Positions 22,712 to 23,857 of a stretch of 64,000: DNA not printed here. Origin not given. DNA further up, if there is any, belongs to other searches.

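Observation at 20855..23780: Tandem flagellin triplet with a split leader design: GGA-loop hairpin plus strong SD on copies 2 and 3, neither on copy 1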

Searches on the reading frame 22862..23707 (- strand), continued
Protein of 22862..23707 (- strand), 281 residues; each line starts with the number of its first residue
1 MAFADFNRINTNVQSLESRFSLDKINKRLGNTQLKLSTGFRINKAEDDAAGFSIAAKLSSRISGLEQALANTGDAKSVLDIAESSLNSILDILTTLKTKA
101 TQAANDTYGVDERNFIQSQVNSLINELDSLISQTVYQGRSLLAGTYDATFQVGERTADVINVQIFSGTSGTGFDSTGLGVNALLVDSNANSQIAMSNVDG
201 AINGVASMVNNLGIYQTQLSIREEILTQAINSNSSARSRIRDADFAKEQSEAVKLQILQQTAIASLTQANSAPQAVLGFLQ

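Call 54: find_encoding_contigs(protein=P0087, flank=5000, max_places=1)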
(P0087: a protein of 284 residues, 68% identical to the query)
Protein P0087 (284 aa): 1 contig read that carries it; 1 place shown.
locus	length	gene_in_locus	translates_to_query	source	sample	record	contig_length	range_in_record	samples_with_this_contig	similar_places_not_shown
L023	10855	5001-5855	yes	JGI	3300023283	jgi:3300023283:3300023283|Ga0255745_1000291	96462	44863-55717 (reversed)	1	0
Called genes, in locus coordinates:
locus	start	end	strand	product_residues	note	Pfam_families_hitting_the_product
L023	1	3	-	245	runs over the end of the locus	PF02353:CMAS (weak), PF01209:Ubie_methyltran, PF13489:Methyltransf_23, PF05175:MTS (faint), PF08241:Methyltransf_11, PF08242:Methyltransf_12, PF13649:Methyltransf_25, PF13847:Methyltransf_31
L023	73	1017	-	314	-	PF02729:OTCace_N, PF00185:OTCace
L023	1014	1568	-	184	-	PF00156:Pribosyltran, PF14681:UPRTase (weak)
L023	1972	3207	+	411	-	PF12000:Glyco_trans_4_3, PF00534:Glycos_transf_1, PF13692:Glyco_trans_1_4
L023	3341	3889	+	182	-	PF13181:TPR_8 (faint), PF13428:TPR_14 (faint), PF00515:TPR_1 (faint), PF07719:TPR_2 (faint), PF12895:ANAPC3 (faint), PF13174:TPR_6 (faint), PF13432:TPR_16 (weak), PF14559:TPR_19 (weak), +1 more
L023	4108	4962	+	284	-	PF00669:Flagellin_N, PF00700:Flagellin_C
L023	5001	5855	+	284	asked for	PF00669:Flagellin_N, PF00700:Flagellin_C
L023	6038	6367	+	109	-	PF02561:FliS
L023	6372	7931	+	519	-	PF02465:FliD_N, PF07195:FliD_C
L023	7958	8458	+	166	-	PF03646:FlaG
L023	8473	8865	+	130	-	-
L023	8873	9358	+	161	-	-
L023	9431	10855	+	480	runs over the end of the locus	PF00072:Response_reg, PF00158:Sigma54_activat, PF14532:Sigma54_activ_2, PF07728:AAA_5, PF25601:AAA_lid_14, PF02954:HTH_8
